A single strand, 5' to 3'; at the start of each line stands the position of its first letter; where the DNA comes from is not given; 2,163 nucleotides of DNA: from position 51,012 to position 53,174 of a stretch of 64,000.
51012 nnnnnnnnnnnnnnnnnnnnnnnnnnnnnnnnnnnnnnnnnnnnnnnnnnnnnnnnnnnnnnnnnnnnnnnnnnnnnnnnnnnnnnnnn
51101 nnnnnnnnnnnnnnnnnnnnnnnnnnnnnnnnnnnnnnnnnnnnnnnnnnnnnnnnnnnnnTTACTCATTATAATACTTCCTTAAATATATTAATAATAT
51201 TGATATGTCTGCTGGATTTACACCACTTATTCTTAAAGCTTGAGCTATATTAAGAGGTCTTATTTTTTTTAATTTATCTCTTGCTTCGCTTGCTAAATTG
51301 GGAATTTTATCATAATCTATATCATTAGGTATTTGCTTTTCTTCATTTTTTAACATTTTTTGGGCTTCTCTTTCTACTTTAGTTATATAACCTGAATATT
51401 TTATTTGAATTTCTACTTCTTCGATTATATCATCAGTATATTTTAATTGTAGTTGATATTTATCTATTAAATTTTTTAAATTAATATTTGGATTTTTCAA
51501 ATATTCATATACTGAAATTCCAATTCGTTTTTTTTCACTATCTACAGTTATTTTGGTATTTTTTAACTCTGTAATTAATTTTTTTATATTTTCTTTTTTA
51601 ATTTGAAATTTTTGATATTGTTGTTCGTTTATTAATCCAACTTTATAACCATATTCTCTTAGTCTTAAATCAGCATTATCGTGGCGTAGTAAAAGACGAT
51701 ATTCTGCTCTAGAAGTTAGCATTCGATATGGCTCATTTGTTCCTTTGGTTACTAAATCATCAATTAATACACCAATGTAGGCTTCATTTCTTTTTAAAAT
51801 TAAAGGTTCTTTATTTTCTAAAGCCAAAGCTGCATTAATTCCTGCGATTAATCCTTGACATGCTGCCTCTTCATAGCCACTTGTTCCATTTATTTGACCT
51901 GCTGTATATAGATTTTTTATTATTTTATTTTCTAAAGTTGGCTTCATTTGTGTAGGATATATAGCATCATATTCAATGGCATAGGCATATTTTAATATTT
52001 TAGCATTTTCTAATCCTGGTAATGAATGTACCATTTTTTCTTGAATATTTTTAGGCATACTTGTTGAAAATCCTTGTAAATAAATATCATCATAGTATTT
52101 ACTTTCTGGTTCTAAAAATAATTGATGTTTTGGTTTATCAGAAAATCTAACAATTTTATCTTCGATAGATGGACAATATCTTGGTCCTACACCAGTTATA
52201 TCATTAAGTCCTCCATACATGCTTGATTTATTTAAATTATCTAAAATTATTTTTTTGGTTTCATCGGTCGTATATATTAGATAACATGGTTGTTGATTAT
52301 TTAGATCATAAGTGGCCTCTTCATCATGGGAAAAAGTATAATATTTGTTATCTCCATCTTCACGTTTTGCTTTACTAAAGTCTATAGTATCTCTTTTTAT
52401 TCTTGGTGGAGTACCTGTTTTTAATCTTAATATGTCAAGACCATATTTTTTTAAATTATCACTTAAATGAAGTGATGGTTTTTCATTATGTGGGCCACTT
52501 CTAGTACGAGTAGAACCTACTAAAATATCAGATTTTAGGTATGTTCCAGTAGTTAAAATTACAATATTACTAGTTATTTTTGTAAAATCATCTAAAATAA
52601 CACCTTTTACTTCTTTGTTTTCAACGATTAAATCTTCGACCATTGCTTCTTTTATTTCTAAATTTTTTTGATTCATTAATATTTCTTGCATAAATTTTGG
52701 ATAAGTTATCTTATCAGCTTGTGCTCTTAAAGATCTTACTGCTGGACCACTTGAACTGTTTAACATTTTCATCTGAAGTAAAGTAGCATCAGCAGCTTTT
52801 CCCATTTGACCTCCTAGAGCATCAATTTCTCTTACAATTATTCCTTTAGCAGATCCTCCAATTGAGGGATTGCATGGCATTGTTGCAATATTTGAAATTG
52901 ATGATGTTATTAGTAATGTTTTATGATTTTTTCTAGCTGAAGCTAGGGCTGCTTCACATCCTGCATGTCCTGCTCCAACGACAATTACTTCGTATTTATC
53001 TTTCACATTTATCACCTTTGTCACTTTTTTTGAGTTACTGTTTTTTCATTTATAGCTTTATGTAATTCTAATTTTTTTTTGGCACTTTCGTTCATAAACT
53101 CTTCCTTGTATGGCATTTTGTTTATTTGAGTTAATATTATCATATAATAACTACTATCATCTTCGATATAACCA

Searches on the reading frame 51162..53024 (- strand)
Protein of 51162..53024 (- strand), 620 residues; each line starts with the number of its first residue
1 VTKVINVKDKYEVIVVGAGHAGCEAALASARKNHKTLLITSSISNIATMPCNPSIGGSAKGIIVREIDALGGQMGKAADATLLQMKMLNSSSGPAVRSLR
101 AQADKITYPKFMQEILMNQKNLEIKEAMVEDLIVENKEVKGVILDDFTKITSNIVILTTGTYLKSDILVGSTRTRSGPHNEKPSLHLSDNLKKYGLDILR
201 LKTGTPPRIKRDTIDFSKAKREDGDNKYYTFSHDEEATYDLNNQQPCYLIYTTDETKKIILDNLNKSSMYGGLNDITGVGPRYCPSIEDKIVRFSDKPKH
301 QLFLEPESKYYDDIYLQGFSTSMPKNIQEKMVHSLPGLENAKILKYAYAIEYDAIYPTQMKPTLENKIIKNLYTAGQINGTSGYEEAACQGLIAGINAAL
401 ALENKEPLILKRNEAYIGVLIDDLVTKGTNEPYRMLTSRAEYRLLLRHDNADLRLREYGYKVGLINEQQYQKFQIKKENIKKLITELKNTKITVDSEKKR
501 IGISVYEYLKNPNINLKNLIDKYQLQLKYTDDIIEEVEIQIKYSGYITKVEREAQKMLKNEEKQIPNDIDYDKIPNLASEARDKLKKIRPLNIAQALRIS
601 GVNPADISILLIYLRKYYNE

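Call 9: search_protein_families(library=pfam, proteins=[window:51162-53024:-])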
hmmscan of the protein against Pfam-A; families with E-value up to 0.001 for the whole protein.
window:51162-53024:- (620 aa): 7 families
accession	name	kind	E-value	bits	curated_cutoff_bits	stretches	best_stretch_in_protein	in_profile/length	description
PF01134.28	GIDA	-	1.5e-159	531.7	22.1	1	12-406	1-391/391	Glucose inhibited division protein A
PF13932.14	SAM_GIDA_C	-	8.5e-25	86.8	27.1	1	556-611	2-57/57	tRNA modifying enzyme MnmG/GidA C-terminal helical bundle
PF21680.2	GIDA_C_1st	-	5e-15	56.5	24.7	1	467-549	1-94/96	tRNA modifying enzyme MnmG/GidA C-terminal helical domain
PF00890.30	FAD_binding_2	-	4.7e-06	26.5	20.4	1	13-41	2-30/414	FAD binding domain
PF07992.20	Pyr_redox_2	-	6.3e-06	26.2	26.1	1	11-48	1-37/291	Pyridine nucleotide-disulphide oxidoreductase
PF12831.13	FAD_oxidored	-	9.3e-06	25.6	27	1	12-41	1-30/416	FAD dependent oxidoreductase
PF01946.23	Thi4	-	0.001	18.8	26.2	0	11-44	18-52/235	Thi4 family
